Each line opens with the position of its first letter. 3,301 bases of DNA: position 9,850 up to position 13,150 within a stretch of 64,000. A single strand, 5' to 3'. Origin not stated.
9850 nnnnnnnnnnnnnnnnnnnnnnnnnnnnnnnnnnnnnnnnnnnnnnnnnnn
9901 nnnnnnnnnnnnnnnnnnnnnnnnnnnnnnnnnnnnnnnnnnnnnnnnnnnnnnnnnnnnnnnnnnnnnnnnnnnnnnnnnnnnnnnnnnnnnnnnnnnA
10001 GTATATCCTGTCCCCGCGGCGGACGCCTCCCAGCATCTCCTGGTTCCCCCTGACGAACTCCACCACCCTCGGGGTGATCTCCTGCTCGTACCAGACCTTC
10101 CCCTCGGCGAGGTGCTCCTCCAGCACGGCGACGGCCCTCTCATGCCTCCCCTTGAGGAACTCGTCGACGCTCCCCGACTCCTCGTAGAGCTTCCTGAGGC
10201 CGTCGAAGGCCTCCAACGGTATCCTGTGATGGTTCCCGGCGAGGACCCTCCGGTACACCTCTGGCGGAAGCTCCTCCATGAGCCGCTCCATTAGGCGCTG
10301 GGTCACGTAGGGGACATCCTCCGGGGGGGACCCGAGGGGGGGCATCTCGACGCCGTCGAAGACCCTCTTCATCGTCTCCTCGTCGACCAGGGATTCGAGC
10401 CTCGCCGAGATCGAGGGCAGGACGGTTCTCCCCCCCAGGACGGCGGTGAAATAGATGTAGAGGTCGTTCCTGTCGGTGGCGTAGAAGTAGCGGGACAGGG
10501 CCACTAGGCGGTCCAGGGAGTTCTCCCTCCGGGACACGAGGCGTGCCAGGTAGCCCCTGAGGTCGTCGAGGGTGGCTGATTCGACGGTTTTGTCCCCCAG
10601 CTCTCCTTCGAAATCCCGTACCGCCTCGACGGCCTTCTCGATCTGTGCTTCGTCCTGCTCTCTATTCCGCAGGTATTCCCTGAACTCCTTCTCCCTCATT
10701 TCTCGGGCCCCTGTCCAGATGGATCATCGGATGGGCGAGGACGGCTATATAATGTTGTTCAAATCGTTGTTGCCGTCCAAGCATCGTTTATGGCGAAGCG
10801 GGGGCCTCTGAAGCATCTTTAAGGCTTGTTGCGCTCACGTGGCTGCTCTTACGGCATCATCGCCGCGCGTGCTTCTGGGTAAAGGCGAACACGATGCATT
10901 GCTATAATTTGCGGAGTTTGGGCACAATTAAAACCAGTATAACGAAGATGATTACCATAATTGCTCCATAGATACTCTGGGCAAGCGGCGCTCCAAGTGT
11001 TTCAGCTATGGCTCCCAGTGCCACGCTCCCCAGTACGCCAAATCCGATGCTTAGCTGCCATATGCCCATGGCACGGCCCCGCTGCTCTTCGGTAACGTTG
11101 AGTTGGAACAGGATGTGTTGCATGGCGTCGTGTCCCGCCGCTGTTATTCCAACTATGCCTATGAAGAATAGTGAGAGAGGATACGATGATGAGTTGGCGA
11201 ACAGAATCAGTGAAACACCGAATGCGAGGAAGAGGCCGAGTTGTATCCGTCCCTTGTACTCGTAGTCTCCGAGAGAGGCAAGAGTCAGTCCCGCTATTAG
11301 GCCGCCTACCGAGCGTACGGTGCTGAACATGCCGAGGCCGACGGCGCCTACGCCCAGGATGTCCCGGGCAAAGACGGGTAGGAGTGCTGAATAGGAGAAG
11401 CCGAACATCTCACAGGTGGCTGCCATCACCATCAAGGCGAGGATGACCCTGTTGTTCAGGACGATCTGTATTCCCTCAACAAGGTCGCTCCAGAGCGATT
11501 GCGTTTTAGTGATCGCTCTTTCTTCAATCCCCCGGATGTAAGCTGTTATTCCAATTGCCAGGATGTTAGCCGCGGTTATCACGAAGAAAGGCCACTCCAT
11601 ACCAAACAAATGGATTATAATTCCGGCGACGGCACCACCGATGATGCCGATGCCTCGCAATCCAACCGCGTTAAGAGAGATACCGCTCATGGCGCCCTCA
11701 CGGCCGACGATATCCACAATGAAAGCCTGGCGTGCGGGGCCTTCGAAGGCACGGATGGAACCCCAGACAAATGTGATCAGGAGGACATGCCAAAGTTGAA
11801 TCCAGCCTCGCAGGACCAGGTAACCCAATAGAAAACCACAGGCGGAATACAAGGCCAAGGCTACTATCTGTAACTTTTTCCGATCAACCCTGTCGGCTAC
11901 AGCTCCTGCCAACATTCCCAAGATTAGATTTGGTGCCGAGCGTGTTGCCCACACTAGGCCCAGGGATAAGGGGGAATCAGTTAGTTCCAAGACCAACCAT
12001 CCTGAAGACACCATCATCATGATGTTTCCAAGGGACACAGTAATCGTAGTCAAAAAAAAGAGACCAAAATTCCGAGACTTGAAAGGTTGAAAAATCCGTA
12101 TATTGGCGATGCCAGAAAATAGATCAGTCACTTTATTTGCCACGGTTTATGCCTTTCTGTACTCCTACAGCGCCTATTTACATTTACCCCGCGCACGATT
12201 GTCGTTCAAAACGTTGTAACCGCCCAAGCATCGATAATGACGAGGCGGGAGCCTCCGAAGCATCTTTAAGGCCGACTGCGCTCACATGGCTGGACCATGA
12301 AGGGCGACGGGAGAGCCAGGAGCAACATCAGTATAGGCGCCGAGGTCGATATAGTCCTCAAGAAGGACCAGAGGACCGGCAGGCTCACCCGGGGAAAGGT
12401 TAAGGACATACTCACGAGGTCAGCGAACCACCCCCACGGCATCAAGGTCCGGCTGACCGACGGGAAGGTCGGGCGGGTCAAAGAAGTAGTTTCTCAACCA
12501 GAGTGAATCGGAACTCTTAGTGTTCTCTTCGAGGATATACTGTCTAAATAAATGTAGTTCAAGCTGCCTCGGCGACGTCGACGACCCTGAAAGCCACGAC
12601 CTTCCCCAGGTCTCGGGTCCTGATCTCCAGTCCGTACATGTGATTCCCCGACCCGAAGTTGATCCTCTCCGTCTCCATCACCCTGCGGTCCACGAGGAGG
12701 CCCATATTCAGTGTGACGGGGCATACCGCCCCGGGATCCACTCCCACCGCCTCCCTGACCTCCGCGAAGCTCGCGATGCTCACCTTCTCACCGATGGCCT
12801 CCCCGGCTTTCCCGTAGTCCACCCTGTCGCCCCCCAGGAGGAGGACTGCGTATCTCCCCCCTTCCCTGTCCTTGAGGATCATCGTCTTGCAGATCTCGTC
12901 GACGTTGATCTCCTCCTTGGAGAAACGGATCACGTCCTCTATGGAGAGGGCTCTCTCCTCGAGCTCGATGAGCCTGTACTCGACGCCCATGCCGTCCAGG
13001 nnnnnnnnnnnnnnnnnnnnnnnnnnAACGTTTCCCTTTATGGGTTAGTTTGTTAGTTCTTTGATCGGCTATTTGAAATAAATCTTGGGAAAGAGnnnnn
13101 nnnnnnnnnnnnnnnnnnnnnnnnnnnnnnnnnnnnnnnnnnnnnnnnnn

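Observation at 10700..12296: Two 89-bp direct repeats (about 82% identical) positioned about 60 bp upstream of two adjacent minus-strand genes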

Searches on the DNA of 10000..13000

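Call 6: search_rna_families(source=window, start=10000, end=13000, threshold=evalue, max_evalue=10, show_alignments=3)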
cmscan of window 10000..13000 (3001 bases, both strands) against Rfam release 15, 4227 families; matches with E-value up to 10: 0.
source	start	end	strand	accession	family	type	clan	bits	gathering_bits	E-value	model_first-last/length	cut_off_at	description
